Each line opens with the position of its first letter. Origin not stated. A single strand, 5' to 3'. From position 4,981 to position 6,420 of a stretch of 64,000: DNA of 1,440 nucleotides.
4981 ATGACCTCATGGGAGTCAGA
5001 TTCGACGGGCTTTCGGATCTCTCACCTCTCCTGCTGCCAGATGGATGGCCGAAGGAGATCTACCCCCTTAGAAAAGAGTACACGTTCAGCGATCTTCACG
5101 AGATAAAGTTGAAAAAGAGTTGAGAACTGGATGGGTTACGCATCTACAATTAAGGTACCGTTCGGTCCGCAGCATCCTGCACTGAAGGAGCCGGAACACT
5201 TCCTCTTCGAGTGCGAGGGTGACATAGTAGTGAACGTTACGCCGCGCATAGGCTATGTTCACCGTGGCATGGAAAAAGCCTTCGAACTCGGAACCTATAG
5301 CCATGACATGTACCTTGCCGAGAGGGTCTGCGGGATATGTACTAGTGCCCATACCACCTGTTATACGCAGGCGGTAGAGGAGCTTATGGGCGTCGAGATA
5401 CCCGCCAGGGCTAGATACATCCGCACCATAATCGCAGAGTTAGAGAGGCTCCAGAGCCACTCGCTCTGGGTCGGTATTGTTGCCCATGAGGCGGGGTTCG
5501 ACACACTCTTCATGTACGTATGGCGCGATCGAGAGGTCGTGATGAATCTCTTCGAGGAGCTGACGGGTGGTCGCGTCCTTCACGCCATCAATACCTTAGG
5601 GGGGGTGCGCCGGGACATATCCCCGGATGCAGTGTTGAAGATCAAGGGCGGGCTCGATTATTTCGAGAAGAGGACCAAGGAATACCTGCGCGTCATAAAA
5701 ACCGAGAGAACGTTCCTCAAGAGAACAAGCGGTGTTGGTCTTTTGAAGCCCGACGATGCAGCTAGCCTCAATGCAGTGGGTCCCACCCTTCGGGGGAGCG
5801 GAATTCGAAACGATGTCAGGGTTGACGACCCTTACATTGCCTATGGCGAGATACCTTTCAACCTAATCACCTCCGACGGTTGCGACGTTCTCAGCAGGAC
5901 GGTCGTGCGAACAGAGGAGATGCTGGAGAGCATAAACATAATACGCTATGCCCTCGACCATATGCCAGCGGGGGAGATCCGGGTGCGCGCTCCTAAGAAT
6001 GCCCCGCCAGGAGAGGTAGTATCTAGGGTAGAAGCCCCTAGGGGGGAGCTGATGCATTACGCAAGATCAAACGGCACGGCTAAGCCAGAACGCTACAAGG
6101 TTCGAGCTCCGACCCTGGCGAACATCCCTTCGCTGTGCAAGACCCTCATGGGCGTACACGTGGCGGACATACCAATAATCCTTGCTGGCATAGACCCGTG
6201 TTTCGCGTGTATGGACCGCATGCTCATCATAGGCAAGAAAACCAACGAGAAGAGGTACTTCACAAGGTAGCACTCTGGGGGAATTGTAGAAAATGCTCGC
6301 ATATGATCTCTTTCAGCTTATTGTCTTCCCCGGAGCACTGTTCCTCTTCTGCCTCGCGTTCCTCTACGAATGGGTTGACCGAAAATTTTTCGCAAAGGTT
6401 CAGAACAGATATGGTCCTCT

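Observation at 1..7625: Complex-I-architecture cluster whose NuoD and NuoB homologs retain hydrogenase-type metal ligands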

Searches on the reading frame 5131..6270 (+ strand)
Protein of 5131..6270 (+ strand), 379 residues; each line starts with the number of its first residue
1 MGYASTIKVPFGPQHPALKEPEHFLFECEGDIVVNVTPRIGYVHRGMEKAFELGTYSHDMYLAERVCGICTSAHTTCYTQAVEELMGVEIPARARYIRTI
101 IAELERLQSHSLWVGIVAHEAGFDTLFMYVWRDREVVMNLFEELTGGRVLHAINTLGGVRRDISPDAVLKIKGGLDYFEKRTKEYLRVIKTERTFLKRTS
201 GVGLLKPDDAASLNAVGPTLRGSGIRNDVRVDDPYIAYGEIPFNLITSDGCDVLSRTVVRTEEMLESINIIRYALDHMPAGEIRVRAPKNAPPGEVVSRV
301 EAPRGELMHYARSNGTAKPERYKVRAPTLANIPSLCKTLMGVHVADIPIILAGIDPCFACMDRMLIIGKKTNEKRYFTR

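Call 4: search_protein_families(library=pfam, proteins=[window:5131-6270:+], max_evalue=0.1)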
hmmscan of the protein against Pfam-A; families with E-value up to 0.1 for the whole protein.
window:5131-6270:+ (379 aa): 3 families
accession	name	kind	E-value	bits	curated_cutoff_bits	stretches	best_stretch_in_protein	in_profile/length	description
PF00346.24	Complex1_49kDa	-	2.2e-69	234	24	2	122-293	3-174/271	Respiratory-chain NADH dehydrogenase, 49 Kd subunit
PF00374.24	NiFeSe_Hases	-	7.1e-14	52.1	25.8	1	45-112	1-68/508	Nickel-dependent hydrogenase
PF20784.2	DUF5575_C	-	0.0058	17.5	24.5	1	48-122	9-78/116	DUF5575 C-terminal domain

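Call 6: search_solved_structures(query=window:5131-6270:+, max_evalue=0.00001, show_alignments=3)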
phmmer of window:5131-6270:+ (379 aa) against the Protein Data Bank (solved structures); distinct sequences matched with E-value up to 0.00001: 104 (the best 60 are shown).
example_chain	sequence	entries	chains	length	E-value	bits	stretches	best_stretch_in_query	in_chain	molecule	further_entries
7z0s_E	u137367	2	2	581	8.9e-87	294.7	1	8-371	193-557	Formate hydrogenlyase subunit 5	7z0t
6cfw_L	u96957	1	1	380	5.5e-80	272.4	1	7-363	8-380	Membrane-bound hydrogenase subunit alpha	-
2fug_4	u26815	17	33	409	4.3e-64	220.1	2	9-308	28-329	NADH-quinone oxidoreductase chain 4 | NADH-QUINONE OXIDOREDUCTASE SUBUNIT 4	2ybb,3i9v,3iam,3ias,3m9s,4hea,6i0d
7q5y_B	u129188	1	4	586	4.1e-63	216.9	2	9-278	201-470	NADH-quinone oxidoreductase subunit C/D 2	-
8ba0_D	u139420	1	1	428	3.5e-62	213.8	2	7-296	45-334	Complex I-49kD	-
8b9z_D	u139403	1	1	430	3.6e-62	213.8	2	7-296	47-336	Complex I-49kD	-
8esw_S2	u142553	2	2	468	5.1e-62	213.3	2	7-296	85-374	Complex I-49kD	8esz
6u8y_L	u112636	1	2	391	3.7e-59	203.9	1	6-363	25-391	NADH dehydrogenase subunit D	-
6hum_H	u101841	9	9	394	8.8e-59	202.6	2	9-283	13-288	NAD(P)H-quinone oxidoreductase subunit H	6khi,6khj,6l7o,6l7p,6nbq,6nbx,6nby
7eu3_H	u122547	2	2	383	1.7e-57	198.4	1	9-282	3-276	NAD(P)H-quinone oxidoreductase subunit H, chloroplastic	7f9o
8e9g_D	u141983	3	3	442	1e-56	195.8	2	7-296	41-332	NADH-quinone oxidoreductase subunit D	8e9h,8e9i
7arc_D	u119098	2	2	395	1.3e-55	192.2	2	5-295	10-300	ND7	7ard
7zm7_C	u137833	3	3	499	1.4e-55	192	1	9-298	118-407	NADH-ubiquinone oxidoreductase 49 kDa subunit-like protein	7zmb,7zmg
7dgq_B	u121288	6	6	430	8.6e-55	189.5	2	5-298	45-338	NADH dehydrogenase [ubiquinone] iron-sulfur protein 2, mitochondrial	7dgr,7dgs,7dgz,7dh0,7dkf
5lnk_4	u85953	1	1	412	9.8e-55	189.3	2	5-298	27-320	Mitochondrial complex I, 49 kDa subunit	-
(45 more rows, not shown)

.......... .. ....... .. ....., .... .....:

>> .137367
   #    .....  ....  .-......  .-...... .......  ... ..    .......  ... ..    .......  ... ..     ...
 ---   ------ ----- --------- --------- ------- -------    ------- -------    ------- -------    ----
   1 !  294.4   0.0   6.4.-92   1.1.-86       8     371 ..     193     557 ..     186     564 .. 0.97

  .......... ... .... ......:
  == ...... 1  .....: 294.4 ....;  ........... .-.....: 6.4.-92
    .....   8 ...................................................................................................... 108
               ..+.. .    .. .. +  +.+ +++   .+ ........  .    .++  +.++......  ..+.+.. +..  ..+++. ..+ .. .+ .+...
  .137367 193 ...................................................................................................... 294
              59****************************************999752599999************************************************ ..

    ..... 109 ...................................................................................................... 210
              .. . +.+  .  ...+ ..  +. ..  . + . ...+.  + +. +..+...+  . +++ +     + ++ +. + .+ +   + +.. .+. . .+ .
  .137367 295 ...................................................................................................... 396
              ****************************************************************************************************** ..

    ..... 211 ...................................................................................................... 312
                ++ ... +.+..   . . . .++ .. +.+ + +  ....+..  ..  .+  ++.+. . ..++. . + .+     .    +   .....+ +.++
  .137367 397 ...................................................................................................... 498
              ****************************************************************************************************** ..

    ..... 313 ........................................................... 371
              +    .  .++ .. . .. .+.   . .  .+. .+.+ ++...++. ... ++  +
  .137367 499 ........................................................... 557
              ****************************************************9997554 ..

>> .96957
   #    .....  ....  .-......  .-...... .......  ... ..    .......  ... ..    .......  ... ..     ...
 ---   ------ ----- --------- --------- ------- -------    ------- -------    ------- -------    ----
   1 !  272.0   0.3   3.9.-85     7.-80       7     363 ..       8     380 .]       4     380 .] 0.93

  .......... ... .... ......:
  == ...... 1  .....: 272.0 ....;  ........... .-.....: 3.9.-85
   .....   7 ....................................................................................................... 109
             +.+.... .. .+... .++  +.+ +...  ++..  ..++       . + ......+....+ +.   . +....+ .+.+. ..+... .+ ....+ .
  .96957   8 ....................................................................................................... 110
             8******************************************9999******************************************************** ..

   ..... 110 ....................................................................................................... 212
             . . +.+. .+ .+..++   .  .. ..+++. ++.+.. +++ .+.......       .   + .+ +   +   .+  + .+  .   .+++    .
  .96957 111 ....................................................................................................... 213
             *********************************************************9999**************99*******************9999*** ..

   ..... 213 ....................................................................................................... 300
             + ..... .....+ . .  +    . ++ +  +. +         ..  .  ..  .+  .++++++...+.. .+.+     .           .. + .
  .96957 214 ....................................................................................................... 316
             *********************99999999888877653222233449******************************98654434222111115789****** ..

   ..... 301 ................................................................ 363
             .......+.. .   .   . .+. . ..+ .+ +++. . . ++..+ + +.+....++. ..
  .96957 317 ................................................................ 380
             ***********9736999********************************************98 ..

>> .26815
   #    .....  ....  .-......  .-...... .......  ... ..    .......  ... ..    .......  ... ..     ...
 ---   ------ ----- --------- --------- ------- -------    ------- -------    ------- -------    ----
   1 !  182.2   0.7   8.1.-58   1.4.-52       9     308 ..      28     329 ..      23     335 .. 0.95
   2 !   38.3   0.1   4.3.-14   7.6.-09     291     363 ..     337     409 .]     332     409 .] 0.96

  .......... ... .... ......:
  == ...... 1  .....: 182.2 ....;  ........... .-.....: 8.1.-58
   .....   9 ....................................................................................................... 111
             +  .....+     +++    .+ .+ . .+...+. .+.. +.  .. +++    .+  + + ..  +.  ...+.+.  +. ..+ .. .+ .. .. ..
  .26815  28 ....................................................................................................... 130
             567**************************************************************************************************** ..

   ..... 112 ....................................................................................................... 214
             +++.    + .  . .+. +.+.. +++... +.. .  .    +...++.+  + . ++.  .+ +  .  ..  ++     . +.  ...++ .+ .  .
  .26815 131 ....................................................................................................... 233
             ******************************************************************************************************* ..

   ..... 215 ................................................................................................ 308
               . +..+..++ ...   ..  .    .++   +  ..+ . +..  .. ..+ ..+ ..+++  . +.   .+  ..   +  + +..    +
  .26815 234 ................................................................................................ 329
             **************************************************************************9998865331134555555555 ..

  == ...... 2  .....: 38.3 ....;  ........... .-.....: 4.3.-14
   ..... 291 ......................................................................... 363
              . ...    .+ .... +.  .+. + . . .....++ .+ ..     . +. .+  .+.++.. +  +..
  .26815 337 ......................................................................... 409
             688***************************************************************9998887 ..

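Call 8: find_homologous_proteins(query=window:5131-6270:+, max_evalue=1e-30)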
Query window:5131-6270:+ (379 aa): 7981 proteins with E <= 1e-30 among 8000 candidates; the best 120 are listed.
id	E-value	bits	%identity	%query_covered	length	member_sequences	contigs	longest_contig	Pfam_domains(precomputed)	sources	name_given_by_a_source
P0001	1.1e-246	836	97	100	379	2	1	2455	PF00374.25,PF00346.25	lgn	-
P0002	7.8e-233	790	89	100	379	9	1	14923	PF00374.25,PF00346.25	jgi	jgi:NADH-quinone oxidoreductase subunit D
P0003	1.4e-230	783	89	99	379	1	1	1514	PF00374.25,PF00346.25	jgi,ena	-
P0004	1.3e-224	763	87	100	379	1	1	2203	PF00374.25,PF00346.25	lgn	-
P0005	2.8e-219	746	84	100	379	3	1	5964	PF00374.25,PF00346.25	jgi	jgi:NADH-quinone oxidoreductase subunit D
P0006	2.6e-212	723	100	84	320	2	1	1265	PF00374.25,PF00346.25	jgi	jgi:NADH-quinone oxidoreductase subunit D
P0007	3.5e-211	719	81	100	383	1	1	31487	PF00374.25,PF00346.25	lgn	-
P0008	4.0e-210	716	80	100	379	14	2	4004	PF00374.25,PF00346.25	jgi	jgi:Ni,Fe-hydrogenase III large subunit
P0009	6.3e-210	715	80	100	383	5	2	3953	PF00374.25,PF00346.25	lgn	-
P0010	3.8e-205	699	79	99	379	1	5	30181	PF00374.25,PF00346.25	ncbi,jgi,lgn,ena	-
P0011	9.3e-204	695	79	99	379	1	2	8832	PF00374.25,PF00346.25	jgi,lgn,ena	-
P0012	1.1e-203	694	79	98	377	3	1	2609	PF00374.25,PF00346.25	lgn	-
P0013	4.2e-203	692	81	97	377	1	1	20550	PF00374.25,PF00346.25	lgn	-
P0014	1.5e-201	687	77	100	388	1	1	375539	PF00374.25,PF00346.25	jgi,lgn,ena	-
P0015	1.8e-201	687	76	100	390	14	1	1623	PF00374.25,PF00346.25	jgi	-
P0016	9.8e-201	685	78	97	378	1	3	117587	PF00374.25,PF00346.25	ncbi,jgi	-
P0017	3.2e-196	670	77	97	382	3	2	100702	PF00374.25,PF00346.25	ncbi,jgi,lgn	-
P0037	1.1e-187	642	70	100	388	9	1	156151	PF00374.25,PF00346.25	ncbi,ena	-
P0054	1.6e-183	628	72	97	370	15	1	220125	PF00374.25,PF00346.25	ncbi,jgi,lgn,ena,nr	ncbi:MAG: nickel-dependent hydrogenase large subunit [Candidatus Verstraetearchaeota archaeon]|nr:ni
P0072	2.0e-181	621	71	97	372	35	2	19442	PF00374.25,PF00346.25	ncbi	ncbi:MAG: nickel-dependent hydrogenase large subunit [Candidatus Methanomethyliaceae archaeon]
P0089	7.2e-180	616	69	97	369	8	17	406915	PF00374.25,PF00346.25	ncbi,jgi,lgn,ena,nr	ncbi:MAG: nickel-dependent hydrogenase large subunit [Candidatus Methanomethylicaceae archaeon]|nr:n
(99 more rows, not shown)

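Call 21: find_related_loci(query=window:5131-6270:+, collection=genome_contigs, flank=10000)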
Query window:5131-6270:+ (379 aa) in genome_contigs; peptide patterns used: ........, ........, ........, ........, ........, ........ (x = any residue, [..] = any of these).
191 stretches matched a pattern; 151 encode a relative of the query (tblastn E <= 1e-3); the best 80 are kept; 80 distinct loci.
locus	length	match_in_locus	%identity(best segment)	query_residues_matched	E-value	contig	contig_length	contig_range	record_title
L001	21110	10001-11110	79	1-370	0e+0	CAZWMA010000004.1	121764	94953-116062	MAG TPA_asm: uncultured Nitrososphaerota archaeon isolate binchicken_co220_99 genome assembly, contig: NODE_46_length_12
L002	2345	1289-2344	82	1-352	0e+0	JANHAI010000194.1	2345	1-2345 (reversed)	MAG: Candidatus Methanomethylicia archaeon isolate LCB019-004 scaffold_74458_c1, whole genome shotgun sequence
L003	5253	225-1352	75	3-378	0e+0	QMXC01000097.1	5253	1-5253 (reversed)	MAG: Candidatus Bathyarchaeota archaeon isolate B95_G9 B95_Guay9_scaffold_29809, whole genome shotgun sequence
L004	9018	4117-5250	74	1-378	0e+0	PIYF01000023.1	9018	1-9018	MAG: Candidatus Bathyarchaeota archaeon isolate M10_bin214 bin214_scaffold4497, whole genome shotgun sequence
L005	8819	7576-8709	73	1-378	0e+0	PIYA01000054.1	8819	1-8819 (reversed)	MAG: Candidatus Bathyarchaeota archaeon isolate M8_bin163 bin163_scaffold10718, whole genome shotgun sequence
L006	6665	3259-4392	71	1-378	0e+0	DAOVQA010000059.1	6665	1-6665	MAG TPA_asm: Candidatus Bathyarchaeota archaeon isolate CSMAG_1563 CSMAG_1563_k141_40689_length_6665_cov_59.1606, whole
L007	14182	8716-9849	71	1-378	0e+0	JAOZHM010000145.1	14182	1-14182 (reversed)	MAG: Candidatus Bathyarchaeota archaeon isolate QDN_1 k127_1035046, whole genome shotgun sequence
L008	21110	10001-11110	72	1-370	0e+0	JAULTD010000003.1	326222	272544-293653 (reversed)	MAG: Candidatus Methanomethylicaceae archaeon GD_Cm_T35_P0_bin.15 NODE_17_length_326222_cov_17.603811, whole genome shot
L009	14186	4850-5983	72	1-378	0e+0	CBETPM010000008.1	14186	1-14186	MAG TPA_asm: Candidatus Bathyarchaeota archaeon isolate SRR13309661_metabat2_5 genome assembly, contig: ERZ26778927.74,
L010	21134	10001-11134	71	1-378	0e+0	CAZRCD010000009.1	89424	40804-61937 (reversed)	MAG TPA_asm: uncultured Candidatus Bathyarchaeia archaeon isolate binchicken_co262_240 genome assembly, contig: NODE_155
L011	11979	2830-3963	69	1-378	0e+0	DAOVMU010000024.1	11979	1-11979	MAG TPA_asm: Candidatus Bathyarchaeota archaeon isolate CSMAG_1479 CSMAG_1479_k141_1985238_length_11979_cov_15.0000, who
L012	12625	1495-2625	71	2-378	0e+0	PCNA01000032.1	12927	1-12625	MAG: Candidatus Bathyarchaeota archaeon B24-2 bin242_scaffold2455, whole genome shotgun sequence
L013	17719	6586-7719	65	1-378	1e-175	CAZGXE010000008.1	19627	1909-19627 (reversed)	MAG TPA_asm: uncultured Candidatus Bathyarchaeia archaeon isolate binchicken_co6_429 genome assembly, contig: NODE_2757_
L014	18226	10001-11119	64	6-378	2e-175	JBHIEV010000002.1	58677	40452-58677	MAG: Candidatus Bathyarchaeia archaeon isolate b2.sp2_bin.20 NODE_41_length_58677_cov_18.047764, whole genome shotgun se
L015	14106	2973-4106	64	1-378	3e-174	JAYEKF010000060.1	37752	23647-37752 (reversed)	MAG: Thermoproteota archaeon isolate MAG144 MAG144_60, whole genome shotgun sequence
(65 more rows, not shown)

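Call 30: search_protein_families(library=ncbifam, proteins=[window:5131-6270:+], max_evalue=0.001)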
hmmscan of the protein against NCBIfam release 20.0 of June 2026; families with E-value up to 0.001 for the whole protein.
window:5131-6270:+ (379 aa): 14 families
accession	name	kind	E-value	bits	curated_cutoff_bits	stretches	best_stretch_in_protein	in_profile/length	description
NF004739.1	PRK06075.1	equivalog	3.9e-101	338.6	360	2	8-293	2-287/384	NADH-quinone oxidoreductase subunit D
TIGR01962.1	NuoD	equivalog_domain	4.1e-90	302.4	459.35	2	7-293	3-289/386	NADH dehydrogenase (quinone) subunit D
NF040602.1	F420_dehyd_FpoD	exception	2.8e-84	283.3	600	1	8-363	9-372/372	F420H2 dehydrogenase subunit FpoD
NF008974.0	PRK12322.1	equivalog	5.3e-82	275.7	522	1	6-361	6-364/366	NADH-quinone oxidoreductase subunit D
NF005649.0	PRK07415.1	equivalog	8.2e-66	222.7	583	2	7-283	11-288/394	NAD(P)H-quinone oxidoreductase subunit H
NF009808.0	PRK13292.1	equivalog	1.4e-65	221.6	1156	2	9-282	410-683/791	NADH-quinone oxidoreductase subunit B/C/D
NF008728.0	PRK11742.1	equivalog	5e-59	200.2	840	2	10-293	218-501/598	NADH-quinone oxidoreductase subunit C/D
TIGR03295.1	frhA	equivalog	2.1e-22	79.6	392.5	2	45-186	41-189/412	coenzyme F420 hydrogenase subunit alpha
NF045518.1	H2_NiFeSe_large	exception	8e-17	61.2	780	2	40-113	33-106/485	NiFeSe hydrogenase large subunit HysA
NF033181.1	NiFeSe_hydrog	equivalog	1e-16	60.9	600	1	30-112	24-105/507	nickel-dependent hydrogenase large subunit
NF007778.0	PRK10467.1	equivalog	6.6e-10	37.9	969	1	23-110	16-104/567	hydrogenase 2 large subunit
NF040828.1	sulfhyd_ShyA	equivalog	9.1e-10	38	700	1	56-167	48-172/415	NAD(P)-dependent hydrogenase/sulfhydrogenase 2 subunit alpha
NF041785.2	VhuA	equivalog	2.1e-08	33.1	800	1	61-115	55-109/418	F420-non-reducing hydrogenase Vhu subunit A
NF007550.0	PRK10170.1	equivalog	2.3e-07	29.6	1101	1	37-103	46-112/597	Ni/Fe-hydrogenase large subunit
